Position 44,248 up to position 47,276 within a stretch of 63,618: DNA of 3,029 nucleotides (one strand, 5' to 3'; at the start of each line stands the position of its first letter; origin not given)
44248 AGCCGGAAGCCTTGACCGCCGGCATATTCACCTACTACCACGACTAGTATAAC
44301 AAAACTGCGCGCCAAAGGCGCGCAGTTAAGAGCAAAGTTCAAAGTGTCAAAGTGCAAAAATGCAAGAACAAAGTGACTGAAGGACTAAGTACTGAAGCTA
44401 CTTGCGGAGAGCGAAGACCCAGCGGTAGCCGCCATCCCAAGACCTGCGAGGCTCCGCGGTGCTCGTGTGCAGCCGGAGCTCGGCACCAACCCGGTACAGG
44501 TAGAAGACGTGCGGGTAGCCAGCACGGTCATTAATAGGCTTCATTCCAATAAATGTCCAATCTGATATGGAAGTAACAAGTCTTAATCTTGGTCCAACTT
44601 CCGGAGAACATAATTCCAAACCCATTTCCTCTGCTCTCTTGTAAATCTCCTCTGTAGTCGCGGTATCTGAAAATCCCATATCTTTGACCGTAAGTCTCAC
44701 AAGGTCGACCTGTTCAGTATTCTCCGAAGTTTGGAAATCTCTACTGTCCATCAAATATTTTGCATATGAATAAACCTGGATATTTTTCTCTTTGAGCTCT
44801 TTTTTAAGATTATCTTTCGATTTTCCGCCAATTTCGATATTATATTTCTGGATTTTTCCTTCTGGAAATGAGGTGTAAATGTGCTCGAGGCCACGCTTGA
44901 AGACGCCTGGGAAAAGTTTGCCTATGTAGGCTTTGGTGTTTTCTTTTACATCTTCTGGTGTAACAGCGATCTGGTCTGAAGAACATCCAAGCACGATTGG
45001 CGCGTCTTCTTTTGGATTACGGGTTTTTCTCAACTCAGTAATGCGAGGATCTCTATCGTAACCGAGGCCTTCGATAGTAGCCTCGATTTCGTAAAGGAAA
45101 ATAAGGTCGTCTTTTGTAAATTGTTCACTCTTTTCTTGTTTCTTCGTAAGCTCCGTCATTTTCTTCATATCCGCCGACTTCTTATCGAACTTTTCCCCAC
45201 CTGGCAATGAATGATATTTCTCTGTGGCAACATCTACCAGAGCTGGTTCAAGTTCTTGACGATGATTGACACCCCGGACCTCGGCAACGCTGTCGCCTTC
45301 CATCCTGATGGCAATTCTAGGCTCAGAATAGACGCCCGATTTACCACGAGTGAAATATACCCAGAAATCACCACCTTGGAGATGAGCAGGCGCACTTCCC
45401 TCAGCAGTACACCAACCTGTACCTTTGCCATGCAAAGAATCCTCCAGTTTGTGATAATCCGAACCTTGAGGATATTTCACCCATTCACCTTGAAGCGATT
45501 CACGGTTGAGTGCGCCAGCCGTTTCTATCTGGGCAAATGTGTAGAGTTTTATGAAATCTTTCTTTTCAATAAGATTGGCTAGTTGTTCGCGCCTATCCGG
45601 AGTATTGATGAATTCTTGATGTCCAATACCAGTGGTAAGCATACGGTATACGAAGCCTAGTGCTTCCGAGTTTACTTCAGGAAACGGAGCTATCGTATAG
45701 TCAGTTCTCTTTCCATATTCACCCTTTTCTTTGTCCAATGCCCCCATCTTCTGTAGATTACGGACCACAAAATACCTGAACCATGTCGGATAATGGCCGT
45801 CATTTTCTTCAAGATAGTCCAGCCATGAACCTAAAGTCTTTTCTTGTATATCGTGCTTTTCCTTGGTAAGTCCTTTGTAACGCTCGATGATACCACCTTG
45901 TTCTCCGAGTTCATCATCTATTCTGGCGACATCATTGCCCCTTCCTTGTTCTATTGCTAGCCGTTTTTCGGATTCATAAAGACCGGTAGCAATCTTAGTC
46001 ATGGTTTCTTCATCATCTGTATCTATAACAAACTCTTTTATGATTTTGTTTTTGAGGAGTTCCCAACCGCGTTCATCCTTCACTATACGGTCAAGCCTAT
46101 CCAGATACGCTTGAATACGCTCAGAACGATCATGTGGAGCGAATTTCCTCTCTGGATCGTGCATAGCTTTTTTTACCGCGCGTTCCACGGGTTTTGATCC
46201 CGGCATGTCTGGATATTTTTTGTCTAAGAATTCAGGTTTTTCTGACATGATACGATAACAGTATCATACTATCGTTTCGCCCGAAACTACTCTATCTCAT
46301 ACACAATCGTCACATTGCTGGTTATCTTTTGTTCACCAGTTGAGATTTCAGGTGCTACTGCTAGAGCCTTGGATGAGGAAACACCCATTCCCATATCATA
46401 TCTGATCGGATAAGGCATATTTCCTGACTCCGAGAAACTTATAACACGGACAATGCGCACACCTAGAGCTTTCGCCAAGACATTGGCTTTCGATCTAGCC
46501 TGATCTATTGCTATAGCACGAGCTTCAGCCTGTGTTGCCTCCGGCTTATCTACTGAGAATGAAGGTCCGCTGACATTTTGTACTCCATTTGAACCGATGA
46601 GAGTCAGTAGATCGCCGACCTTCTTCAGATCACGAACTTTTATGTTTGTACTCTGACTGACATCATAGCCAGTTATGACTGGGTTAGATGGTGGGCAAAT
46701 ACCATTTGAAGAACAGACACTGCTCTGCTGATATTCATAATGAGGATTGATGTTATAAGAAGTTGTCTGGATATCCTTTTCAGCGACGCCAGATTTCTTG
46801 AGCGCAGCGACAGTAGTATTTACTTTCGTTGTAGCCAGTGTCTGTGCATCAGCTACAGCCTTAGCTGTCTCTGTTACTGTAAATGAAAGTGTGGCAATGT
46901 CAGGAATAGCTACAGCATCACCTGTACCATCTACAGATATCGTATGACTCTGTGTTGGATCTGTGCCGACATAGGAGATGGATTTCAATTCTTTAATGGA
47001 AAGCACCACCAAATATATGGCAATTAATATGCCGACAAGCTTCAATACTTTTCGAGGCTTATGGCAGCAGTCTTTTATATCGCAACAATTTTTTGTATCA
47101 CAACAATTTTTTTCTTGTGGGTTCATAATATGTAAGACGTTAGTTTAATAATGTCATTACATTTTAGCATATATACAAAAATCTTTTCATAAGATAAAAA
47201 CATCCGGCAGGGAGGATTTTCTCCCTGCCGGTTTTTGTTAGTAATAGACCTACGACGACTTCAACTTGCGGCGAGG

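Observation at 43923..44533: DGR template/variable repeat pair with strictly adenine-directed mismatches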

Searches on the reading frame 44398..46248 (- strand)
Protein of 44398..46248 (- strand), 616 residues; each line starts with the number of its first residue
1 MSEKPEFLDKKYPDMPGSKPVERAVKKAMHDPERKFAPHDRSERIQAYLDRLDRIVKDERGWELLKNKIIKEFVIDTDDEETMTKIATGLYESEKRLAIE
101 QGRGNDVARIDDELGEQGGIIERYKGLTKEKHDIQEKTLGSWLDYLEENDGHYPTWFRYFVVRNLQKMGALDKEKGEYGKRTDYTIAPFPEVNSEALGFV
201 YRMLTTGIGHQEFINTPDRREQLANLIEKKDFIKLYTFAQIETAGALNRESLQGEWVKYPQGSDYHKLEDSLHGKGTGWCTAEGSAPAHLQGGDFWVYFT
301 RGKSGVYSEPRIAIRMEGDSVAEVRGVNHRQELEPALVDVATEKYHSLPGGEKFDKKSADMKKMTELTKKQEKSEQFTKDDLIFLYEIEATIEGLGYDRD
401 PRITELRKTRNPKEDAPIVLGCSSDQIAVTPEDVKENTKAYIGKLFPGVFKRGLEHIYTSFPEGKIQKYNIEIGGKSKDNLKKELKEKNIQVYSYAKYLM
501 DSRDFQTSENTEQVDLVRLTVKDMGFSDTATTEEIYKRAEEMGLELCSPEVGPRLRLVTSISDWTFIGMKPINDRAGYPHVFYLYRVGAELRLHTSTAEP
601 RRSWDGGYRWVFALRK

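Call 5: search_protein_families(library=pfam, proteins=[window:44398-46248:-], max_evalue=0.01)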
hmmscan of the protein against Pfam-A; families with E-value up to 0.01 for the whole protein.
window:44398-46248:- (616 aa): 0 families

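Call 20: find_homologous_proteins(query=window:44398-46248:-)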
Query window:44398-46248:- (616 aa): 1380 proteins with E <= 0.001 among 8000 candidates; the best 120 are listed.
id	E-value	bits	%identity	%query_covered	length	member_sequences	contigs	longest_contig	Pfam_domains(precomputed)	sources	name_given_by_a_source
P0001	0.0e+0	1323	94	100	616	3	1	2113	-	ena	-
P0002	0.0e+0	1109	79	100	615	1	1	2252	-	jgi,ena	-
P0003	5.9e-289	978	70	100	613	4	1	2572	-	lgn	-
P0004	1.3e-265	901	65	100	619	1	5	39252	-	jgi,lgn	-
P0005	7.8e-263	892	64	100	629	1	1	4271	-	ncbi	-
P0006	4.9e-262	889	65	99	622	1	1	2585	-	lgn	-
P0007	9.0e-262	888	65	99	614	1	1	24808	-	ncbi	-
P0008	1.5e-257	874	64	99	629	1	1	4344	-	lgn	-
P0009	2.0e-256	871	64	100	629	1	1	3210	-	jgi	jgi:hypothetical protein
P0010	6.2e-254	862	68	89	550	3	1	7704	-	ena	-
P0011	1.4e-253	861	73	78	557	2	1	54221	-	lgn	-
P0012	2.3e-253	860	62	99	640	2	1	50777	-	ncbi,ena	-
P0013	2.5e-253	860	63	99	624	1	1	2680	-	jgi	jgi:hypothetical protein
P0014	2.7e-253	860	63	99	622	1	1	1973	-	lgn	-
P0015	4.5e-253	859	64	99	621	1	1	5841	-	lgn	-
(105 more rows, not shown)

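Call 22: find_encoding_contigs(protein=window:44398-46248:-, flank=10000, max_places=8)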
Protein window:44398-46248:- (616 aa): 7 contigs read that carry it; 4 places shown.
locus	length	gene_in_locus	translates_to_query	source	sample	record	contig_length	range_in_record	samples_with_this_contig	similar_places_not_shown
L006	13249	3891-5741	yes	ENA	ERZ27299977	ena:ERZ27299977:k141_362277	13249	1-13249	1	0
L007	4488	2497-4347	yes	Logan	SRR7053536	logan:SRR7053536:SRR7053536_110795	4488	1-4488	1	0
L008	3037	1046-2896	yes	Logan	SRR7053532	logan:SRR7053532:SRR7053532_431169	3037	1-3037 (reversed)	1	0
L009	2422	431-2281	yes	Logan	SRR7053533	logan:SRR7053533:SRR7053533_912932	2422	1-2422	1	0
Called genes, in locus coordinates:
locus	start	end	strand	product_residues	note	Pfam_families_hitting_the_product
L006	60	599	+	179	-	-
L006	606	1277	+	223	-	PF13462:Thioredoxin_4, PF01323:DSBA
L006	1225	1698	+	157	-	PF07884:VKOR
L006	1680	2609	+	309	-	PF10672:Methyltrans_SAM (weak)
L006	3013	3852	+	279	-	PF04402:SIMPL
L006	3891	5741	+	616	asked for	-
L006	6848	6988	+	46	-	PF00584:SecE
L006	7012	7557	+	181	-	PF02357:NusG, PF00467:KOW (weak)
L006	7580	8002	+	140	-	PF03946:Ribosomal_L11_N, PF00298:Ribosomal_L11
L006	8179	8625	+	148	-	-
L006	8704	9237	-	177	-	PF00186:DHFR_1, PF01872:RibD_C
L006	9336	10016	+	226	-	PF01928:CYTH (weak)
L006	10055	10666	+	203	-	PF22769:DCD, PF00692:dUTPase (faint)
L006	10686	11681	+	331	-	PF00303:Thymidylat_synt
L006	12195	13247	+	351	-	?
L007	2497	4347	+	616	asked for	-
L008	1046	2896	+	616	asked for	-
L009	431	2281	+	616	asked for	-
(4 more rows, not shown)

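Call 23: find_encoding_contigs(protein=P0001, flank=10000, max_places=8)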
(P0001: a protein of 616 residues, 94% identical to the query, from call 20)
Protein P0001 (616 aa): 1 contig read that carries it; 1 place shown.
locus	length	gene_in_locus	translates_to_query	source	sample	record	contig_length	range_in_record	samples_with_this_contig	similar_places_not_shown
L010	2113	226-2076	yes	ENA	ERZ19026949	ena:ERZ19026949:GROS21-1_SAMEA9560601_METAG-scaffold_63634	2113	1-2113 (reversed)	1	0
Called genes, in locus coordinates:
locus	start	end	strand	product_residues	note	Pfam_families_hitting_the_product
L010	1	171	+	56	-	?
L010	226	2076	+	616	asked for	-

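Call 27: find_related_loci(query=A2, collection=genome_contigs, flank=10000)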
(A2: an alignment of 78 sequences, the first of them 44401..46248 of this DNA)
Query A2 (616 aa) in genome_contigs; peptide patterns used: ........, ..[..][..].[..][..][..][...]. (x = any residue, [..] = any of these).
541 stretches matched a pattern; 508 encode a relative of the query (tblastn E <= 1e-3); the best 80 are kept; 80 distinct loci.
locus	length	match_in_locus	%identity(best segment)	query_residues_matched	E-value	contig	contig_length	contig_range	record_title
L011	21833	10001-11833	64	7-612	0e+0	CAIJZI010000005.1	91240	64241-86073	uncultured bacterium isolate AlinenLipids_bin-0397 genome assembly, contig: bin-0397:5/9, whole genome shotgun sequence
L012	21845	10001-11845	62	7-616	0e+0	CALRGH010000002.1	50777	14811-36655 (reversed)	MAG: Candidatus Nomurabacteria bacterium isolate TrH-25oct19-77 genome assembly, contig: TrH-25oct19-C1030, whole genome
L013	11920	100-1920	63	11-616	0e+0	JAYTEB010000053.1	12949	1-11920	MAG: Candidatus Lloydbacteria bacterium isolate GFS_1902 GFS_1902_52, whole genome shotgun sequence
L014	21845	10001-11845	61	4-616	0e+0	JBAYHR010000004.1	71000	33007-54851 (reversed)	MAG: Candidatus Paceibacterota bacterium isolate SO_2016_GW1_154 scaffold00836_OW334_2016, whole genome shotgun sequence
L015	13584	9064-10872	61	8-606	0e+0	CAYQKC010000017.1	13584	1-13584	MAG TPA_asm: uncultured Candidatus Saccharibacteria bacterium isolate SRP093762_co1_171 genome assembly, contig: NODE_26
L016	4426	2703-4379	65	4-557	0e+0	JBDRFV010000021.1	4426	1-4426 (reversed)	MAG: Patescibacteria group bacterium isolate MEGAHIT-group-1.391 k141_4642890, whole genome shotgun sequence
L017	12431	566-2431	56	7-616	0e+0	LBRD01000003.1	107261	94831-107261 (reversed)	MAG: Parcubacteria group bacterium GW2011_GWC1_36_108 UR95_C0003, whole genome shotgun sequence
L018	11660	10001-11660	75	1-552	0e+0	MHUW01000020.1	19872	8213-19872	MAG: Candidatus Yonathbacteria bacterium RIFCSPLOWO2_01_FULL_47_33b rifcsplowo2_01_scaffold_5214, whole genome shotgun s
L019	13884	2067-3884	58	7-616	0e+0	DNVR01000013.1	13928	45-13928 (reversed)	MAG TPA_asm: Candidatus Moraniibacteriota bacterium isolate UBA12142 contig_1134, whole genome shotgun sequence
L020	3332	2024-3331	75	3-443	0e+0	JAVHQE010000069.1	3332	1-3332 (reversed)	MAG: Candidatus Paceibacterota bacterium isolate WB01no19_43_19 NODE_27441_length_3332_cov_11.192249, whole genome shotg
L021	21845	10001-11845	57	7-616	0e+0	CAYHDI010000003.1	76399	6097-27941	MAG TPA_asm: uncultured Candidatus Saccharibacteria bacterium isolate ERP119705_co10_3 genome assembly, contig: NODE_172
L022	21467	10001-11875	55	6-616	0e+0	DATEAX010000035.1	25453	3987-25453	MAG TPA_asm: Patescibacteria group bacterium isolate SMAG_U8229 k141_634509, whole genome shotgun sequence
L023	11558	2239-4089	56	4-616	0e+0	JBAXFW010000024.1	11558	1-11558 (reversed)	MAG: bacterium isolate ELA281 MAG281_24, whole genome shotgun sequence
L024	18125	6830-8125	68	7-442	0e+0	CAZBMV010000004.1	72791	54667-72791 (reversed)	MAG TPA_asm: uncultured Candidatus Saccharibacteria bacterium isolate binchicken_co16_358 genome assembly, contig: NODE_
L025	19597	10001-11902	53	7-616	0e+0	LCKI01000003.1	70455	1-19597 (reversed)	MAG: Parcubacteria group bacterium GW2011_GWC1_45_14 UW95_C0003, whole genome shotgun sequence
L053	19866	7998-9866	41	1-616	3e-142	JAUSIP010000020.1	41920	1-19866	MAG: bacterium isolate E14_metabat.bin.256 E14_k141_457439, whole genome shotgun sequence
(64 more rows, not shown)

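Call 35: predict_structure(alignment_id=A2)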
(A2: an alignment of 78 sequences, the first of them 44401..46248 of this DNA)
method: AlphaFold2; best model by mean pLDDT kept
length: 616 residues; sequences in the alignment: 78
mean_pLDDT: 88.5   pTM: 0.65
mean pLDDT of the five models: 88.5, 87.4, 85.4, 84.7, 84.0
residues with pLDDT >= 90: 322; 70-90: 272; 50-70: 20; < 50: 2
segments of 3 or more residues with pLDDT < 50: none
pLDDT, mean of each block of 10 residues (from residue 1): 75 91 88 79 90 86 91 92 89 86 82 80 87 92 82 87 93 84 90 88 86 83 92 91 74 92 91 83 83 93 87 90 80 83 90 81 87 91 82 55 84 92 94 95 95 93 92 94 96 95 93 96 94 98 96 95 93 93 89 96 95 88
secondary structure, 60 per line:
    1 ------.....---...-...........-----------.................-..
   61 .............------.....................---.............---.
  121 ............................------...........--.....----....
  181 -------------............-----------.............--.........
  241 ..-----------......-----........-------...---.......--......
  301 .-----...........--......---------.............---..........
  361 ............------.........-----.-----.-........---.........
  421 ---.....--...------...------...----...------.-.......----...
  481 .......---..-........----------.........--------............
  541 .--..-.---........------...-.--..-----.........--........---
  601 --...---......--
elements in order: H7-11 H19-29 H41-57 H59-73 H80-100 H104-116 H120-148 H155-165 E168-172 E177-180 H194-205 H217-229 H232-242 E254-259 H265-272 H286-292 E295-301 E307-317 E320-325 H335-347 H351-372 H379-387 H401-408 H412-420 E440-442 E456-458 E467-473 H478-487 H494-501 E512-520 E529-531 H532-541 H551-558 E565-567 E579-587 E590-597 E603-605 E609-614

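Call 39: fold_search(model_id=the predicted structure, library=pdb)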
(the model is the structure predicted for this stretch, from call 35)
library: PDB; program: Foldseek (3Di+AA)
matches with E <= 10: 90; with E <= 0.001: 0
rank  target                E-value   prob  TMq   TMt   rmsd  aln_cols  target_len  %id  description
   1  3gpr_B                5.5e-01  0.25  0.11  0.37   9.2       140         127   11  Crystal structure of rhodocetin (released 2009-12-15)
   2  1v7p_B                1.4e+00  0.20  0.10  0.36   7.7       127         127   11  Structure of EMS16-alpha2-I domain complex (released 2004-09-07)
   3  5hu6_D                1.4e+00  0.07  0.08  0.15  22.1       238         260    9  Structure of the T. brucei haptoglobin-haemoglobin receptor bound to human haptolgobin-haemoglobin (released 2016-03-02)
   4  7qaj_F                1.8e+00  0.13  0.10  0.36  10.1       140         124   11  ZK002 with Anti-angiogenic and Anti-inflamamtory Properties (released 2023-06-14)
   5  3whd_A                2.1e+00  0.25  0.12  0.41   5.0       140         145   10  C-type lectin, human MCL (released 2013-10-23)
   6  5b1r                  2.2e+00  0.18  0.11  0.41   5.5       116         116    9  Crystal structure of mouse CD72a CTLD (released 2016-10-19)
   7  1hyr_B                2.2e+00  0.16  0.11  0.41   8.6       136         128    7  CRYSTAL STRUCTURE OF HUMAN MICA IN COMPLEX WITH NATURAL KILLER CELL RECEPTOR NKG2D (released 2001-05-23)
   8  1sb2_A                2.2e+00  0.12  0.10  0.35   9.9       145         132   12  High resolution Structure determination of rhodocetin (released 2005-02-01)
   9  3gfd_B                2.3e+00  0.06  0.06  0.15  15.5       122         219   10  Crystal structure of Mus musculus iodotyrosine deiodinase (IYD) bound to FMN and mono-iodotyrosine (MIT) (released 2009-05-12)
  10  3wbp_A                2.4e+00  0.20  0.11  0.41   7.9       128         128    7  Crystal structure of carbohydrate recognition domain of Blood Dendritic Cell Antigen-2 (BDCA2) lectin (crystal form-1) (released 2013-12-25)
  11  3gfd_A                2.4e+00  0.06  0.07  0.15  15.4       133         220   10  Crystal structure of Mus musculus iodotyrosine deiodinase (IYD) bound to FMN and mono-iodotyrosine (MIT) (released 2009-05-12)
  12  7fi6_B                3.1e+00  0.10  0.10  0.36   9.3       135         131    7  Crystal structure of human MICA mutants in complex with natural killer cell receptor NKG2D (released 2022-08-31)
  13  5yak_A                3.1e+00  0.06  0.06  0.15  15.3       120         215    9  The crystal structure of human IYD Thr239 mutant with ligand 3-Fluorotyrosine (F-Tyr) (released 2018-08-08)
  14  7rhc_B                3.1e+00  0.02  0.05  0.12  15.0       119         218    6  A new fluorescent protein darkmRuby at pH 9.0 (released 2022-07-27)
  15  1i4l_B                3.3e+00  0.03  0.07  0.16  23.3       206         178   12  CRYSTAL STRUCTURE ANALYSIS OF RAC1-GDP IN COMPLEX WITH ARFAPTIN (P41) (released 2001-05-16)
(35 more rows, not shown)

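Call 72: search_protein_families(library=ncbifam, proteins=[window:44398-46248:-], max_evalue=0.01)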
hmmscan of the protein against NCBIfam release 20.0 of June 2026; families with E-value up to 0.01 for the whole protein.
window:44398-46248:- (616 aa): 0 families

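Call 90: search_protein_families(library=pfam, alignment_id=A2, max_evalue=0.01)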
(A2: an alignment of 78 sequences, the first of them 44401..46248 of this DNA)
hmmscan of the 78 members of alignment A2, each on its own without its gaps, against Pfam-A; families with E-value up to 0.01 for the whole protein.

A. member 1, window:44401-46248:- (616 aa): 0 families

B. families by the number of members that match (of 78 scanned): 4 families
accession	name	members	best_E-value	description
PF00129.23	MHC_I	1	0.0029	Class I Histocompatibility antigen, domains alpha 1 and 2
PF23630.1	Death_TNFRSF11B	1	0.0091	Tumor Necrosis Factor Receptor Superfamily Member 11B death domain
PF09432.15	THP2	1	0.0091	Tho complex subunit THP2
PF14860.11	DrrA_P4M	1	0.01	DrrA phosphatidylinositol 4-phosphate binding domain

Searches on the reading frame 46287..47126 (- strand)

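Call 5: search_protein_families(library=pfam, proteins=[window:46287-47126:-], max_evalue=0.01)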
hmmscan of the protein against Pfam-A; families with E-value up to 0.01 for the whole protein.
window:46287-47126:- (279 aa): 1 family
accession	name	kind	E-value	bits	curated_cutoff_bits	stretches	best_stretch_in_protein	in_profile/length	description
PF04402.19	SIMPL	-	4.8e-51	174.4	25.2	1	63-276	1-205/205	Protein of unknown function (DUF541)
